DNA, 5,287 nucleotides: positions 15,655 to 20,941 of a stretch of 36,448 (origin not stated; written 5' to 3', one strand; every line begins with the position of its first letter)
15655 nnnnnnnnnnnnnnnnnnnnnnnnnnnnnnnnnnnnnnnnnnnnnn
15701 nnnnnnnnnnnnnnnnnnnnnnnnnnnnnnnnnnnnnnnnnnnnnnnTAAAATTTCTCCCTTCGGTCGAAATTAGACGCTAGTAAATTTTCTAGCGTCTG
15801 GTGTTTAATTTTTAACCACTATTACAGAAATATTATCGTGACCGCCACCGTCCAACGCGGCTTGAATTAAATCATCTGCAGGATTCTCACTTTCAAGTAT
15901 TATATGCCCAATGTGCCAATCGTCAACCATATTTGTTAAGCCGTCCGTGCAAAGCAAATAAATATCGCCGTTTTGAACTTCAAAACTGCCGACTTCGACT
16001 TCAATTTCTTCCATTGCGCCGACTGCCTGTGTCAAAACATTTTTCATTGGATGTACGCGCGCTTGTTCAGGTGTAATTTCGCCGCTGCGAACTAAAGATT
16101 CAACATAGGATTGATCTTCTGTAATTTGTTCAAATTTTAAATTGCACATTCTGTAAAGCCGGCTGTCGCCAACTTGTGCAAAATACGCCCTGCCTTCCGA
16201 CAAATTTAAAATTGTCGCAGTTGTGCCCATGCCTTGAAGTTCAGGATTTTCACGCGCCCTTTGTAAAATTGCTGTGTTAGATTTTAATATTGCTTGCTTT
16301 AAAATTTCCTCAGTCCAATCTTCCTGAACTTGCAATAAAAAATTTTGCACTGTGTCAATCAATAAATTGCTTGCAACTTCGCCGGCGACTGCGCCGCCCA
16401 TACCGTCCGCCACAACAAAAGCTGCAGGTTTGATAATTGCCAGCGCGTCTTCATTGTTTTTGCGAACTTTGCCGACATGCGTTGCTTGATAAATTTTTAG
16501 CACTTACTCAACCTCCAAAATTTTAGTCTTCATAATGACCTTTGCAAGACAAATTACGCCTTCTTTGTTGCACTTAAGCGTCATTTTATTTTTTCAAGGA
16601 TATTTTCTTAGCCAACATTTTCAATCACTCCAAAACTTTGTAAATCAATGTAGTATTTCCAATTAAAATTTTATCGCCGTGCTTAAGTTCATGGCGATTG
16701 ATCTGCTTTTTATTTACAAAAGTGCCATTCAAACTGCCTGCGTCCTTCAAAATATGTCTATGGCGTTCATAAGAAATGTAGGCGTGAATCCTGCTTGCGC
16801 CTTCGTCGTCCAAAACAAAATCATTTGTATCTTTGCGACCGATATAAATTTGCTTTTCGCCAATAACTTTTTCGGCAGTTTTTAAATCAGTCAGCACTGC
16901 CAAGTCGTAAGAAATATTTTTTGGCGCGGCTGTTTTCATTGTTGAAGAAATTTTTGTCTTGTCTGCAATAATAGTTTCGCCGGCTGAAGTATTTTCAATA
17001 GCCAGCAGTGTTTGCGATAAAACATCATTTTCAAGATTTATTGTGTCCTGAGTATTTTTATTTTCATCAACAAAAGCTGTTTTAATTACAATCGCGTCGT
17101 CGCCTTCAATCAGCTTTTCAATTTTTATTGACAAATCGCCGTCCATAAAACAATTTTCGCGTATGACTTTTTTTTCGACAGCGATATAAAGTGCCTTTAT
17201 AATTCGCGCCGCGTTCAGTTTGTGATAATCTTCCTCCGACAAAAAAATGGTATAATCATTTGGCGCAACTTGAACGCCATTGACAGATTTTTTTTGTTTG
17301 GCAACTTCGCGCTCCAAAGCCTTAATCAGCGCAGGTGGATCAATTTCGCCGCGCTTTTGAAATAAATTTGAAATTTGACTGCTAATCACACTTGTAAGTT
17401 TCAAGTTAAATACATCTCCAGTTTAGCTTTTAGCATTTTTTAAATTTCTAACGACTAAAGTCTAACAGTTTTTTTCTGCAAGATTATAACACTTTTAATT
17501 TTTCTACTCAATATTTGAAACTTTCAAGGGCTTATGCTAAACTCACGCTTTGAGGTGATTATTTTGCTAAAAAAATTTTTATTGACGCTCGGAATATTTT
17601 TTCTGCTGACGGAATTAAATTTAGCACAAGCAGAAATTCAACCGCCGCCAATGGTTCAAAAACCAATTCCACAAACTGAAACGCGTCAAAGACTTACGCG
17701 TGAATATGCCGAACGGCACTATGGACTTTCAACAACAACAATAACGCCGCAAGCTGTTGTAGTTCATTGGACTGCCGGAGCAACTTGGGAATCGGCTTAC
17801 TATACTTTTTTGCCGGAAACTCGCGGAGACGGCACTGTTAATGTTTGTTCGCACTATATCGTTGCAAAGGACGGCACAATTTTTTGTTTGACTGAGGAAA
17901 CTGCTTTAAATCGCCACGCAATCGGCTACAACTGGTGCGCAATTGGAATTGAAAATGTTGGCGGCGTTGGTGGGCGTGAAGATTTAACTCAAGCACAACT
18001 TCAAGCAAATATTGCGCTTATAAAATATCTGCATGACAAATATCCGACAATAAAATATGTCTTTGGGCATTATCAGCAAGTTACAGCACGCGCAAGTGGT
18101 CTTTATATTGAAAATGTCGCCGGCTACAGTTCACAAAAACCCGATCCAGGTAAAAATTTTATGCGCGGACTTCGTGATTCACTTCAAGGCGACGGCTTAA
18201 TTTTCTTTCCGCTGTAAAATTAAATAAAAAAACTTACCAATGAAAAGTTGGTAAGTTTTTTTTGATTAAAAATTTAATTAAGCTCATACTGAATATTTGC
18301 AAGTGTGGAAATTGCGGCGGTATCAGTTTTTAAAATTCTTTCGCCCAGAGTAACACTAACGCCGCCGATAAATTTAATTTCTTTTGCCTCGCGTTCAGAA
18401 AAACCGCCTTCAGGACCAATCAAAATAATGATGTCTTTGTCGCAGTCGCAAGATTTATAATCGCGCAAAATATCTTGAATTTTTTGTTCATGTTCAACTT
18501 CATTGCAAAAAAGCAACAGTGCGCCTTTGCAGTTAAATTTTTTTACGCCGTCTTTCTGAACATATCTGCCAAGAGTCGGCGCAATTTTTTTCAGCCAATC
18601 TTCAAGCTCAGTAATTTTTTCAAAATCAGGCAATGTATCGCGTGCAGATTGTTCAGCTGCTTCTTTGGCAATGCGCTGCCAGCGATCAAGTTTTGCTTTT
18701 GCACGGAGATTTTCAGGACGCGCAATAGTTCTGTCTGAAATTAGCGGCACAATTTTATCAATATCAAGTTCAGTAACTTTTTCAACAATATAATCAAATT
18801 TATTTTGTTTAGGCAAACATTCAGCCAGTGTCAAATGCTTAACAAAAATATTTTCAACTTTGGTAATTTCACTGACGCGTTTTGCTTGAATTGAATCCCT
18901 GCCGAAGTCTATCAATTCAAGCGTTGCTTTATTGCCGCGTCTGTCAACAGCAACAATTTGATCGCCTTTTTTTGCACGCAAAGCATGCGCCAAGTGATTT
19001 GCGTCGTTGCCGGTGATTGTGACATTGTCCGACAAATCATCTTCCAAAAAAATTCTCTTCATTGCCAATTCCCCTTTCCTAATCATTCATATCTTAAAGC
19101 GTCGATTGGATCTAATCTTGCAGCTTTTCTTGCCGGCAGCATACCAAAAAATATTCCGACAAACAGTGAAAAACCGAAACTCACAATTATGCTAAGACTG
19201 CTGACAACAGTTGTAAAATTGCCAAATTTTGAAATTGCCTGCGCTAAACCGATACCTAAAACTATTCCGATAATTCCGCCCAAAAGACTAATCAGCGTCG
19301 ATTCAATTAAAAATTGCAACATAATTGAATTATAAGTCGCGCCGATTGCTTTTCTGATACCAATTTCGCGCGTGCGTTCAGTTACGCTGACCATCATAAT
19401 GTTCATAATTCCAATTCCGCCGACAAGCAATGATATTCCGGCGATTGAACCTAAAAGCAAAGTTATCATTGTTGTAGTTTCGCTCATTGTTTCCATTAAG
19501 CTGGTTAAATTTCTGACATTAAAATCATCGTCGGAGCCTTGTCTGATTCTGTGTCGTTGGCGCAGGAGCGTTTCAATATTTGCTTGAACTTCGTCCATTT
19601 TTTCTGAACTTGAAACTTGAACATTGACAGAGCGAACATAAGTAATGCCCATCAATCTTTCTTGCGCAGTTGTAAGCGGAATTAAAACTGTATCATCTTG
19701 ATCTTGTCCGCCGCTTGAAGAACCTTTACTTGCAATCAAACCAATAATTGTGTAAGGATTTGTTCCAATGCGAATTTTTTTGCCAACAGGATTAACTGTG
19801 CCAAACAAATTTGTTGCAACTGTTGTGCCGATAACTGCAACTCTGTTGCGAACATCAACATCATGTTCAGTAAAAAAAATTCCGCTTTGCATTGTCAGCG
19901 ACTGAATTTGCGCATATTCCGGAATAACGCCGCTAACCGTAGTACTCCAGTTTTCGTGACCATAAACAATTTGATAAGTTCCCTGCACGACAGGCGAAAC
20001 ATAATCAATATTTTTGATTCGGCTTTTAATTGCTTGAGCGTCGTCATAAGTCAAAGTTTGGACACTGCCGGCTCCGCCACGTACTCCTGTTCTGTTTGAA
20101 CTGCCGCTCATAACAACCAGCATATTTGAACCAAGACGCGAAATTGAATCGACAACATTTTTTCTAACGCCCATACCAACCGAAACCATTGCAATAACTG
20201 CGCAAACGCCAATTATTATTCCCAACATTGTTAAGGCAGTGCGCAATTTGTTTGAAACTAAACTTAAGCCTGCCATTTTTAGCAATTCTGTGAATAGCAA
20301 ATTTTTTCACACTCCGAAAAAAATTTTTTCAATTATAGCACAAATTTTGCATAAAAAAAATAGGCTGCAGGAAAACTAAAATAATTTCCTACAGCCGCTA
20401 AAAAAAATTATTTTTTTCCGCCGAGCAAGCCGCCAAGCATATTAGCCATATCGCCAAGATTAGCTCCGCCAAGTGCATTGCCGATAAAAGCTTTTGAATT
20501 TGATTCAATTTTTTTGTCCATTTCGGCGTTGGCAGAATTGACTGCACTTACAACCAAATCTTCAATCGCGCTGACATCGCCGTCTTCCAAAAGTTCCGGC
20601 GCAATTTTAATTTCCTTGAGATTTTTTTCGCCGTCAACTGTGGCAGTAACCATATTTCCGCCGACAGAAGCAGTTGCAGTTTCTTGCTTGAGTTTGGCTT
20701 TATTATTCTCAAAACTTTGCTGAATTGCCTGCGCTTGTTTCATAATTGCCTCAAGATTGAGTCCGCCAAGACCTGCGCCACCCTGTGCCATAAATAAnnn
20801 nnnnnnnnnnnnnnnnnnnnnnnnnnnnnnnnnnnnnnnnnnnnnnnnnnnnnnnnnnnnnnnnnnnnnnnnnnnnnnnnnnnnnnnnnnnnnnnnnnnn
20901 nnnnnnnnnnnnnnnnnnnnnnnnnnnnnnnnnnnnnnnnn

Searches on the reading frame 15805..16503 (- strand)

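Call 18: search_protein_families(library=pfam, proteins=[window:15805-16503:-], max_evalue=0.001)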
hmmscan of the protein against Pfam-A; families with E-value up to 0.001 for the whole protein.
window:15805-16503:- (232 aa): 3 families
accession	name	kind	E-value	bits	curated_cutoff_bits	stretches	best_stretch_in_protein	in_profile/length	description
PF13672.11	PP2C_2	-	3.5e-14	53.3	24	1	14-196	9-181/209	Protein phosphatase 2C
PF07228.17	SpoIIE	-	5.8e-09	36.6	25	1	158-230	102-189/192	Stage II sporulation protein E (SpoIIE)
PF00481.26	PP2C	-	6.5e-09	36.3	20.3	1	21-131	29-140/255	Protein phosphatase 2C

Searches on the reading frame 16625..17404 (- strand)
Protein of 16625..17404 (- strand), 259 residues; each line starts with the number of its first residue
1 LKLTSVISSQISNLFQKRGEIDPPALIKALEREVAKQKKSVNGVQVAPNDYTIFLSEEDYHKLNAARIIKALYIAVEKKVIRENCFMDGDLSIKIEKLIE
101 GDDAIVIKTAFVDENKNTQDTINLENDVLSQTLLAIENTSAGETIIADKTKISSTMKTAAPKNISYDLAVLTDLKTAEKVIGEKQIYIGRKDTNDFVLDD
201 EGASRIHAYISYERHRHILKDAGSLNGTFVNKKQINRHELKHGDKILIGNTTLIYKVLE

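Call 18: search_protein_families(library=pfam, proteins=[window:16625-17404:-], max_evalue=0.001)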
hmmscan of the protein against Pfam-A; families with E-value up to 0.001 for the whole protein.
window:16625-17404:- (259 aa): 3 families
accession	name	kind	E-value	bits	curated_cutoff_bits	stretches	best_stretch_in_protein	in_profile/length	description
PF00498.31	FHA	-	1.4e-19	70.7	20.7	1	187-249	2-67/67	FHA domain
PF16697.10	Yop-YscD_cpl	-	1.5e-13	51.2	33.2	1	181-253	14-88/94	Inner membrane component of T3SS, cytoplasmic domain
PF12401.13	FhaA_N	-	8.4e-11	42.8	25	1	7-97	8-103/115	FhaA, N-terminal domain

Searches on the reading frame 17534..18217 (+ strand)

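Call 18: search_protein_families(library=pfam, proteins=[window:17534-18217:+], max_evalue=0.001)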
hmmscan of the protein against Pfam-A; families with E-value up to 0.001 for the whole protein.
window:17534-18217:+ (227 aa): 1 family
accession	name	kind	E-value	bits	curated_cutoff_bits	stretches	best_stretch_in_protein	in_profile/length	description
PF01510.30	Amidase_2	-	2.9e-18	66.9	26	1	71-206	4-130/131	N-acetylmuramoyl-L-alanine amidase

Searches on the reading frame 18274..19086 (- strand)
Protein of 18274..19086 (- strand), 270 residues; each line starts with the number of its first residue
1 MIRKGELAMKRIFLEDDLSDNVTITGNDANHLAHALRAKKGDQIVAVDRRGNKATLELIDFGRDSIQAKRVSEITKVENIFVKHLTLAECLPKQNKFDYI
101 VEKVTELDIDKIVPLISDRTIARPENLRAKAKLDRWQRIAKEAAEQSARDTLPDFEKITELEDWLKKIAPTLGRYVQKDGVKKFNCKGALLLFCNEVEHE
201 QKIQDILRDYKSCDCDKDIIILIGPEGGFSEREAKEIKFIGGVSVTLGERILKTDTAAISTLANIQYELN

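Call 18: search_protein_families(library=pfam, proteins=[window:18274-19086:-], max_evalue=0.001)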
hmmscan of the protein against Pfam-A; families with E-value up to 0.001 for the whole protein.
window:18274-19086:- (270 aa): 2 families
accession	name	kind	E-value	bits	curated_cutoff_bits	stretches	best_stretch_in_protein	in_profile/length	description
PF04452.19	Methyltrans_RNA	-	2.7e-41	141.3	23.9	1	84-266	6-165/165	RNA methyltransferase domain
PF20260.4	PUA_4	-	1.2e-09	38.5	23.9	1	24-69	1-46/48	RNA methyltransferase PUA domain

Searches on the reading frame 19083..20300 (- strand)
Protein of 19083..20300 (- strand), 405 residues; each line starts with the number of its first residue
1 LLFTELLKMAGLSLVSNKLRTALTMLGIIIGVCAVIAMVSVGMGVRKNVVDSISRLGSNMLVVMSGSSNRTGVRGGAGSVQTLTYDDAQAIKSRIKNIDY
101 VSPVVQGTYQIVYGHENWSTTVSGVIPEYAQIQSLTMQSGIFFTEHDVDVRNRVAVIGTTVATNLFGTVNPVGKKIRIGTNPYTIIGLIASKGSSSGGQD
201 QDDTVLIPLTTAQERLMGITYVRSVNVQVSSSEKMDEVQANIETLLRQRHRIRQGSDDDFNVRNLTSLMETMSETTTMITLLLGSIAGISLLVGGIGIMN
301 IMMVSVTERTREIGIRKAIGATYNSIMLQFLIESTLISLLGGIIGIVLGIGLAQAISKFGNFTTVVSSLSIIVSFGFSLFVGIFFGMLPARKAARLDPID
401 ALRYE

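Call 18: search_protein_families(library=pfam, proteins=[window:19083-20300:-], max_evalue=0.001)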
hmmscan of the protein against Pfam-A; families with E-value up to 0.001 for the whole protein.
window:19083-20300:- (405 aa): 2 families
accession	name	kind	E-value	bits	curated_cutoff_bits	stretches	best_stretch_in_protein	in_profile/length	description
PF12704.14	MacB_PCD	-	3.7e-53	181.3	27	1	21-244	1-206/207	MacB-like periplasmic core domain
PF02687.27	FtsX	-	4.3e-23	82.1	25.5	1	285-398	2-120/120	FtsX-like permease C-terminal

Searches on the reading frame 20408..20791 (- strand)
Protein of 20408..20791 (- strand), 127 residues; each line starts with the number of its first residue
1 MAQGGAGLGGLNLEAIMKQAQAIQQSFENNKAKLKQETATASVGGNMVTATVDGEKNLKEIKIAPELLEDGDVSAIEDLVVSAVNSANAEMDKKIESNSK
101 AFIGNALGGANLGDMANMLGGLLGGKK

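Call 19: search_protein_families(library=pfam, proteins=[window:20408-20791:-], max_evalue=0.001)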
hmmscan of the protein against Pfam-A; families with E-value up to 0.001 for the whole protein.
window:20408-20791:- (127 aa): 1 family
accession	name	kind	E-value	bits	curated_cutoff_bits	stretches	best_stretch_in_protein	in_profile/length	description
PF02575.21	YbaB_DNA_bd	-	7.4e-22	77.8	25.5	1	17-104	1-88/91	YbaB/EbfC DNA-binding family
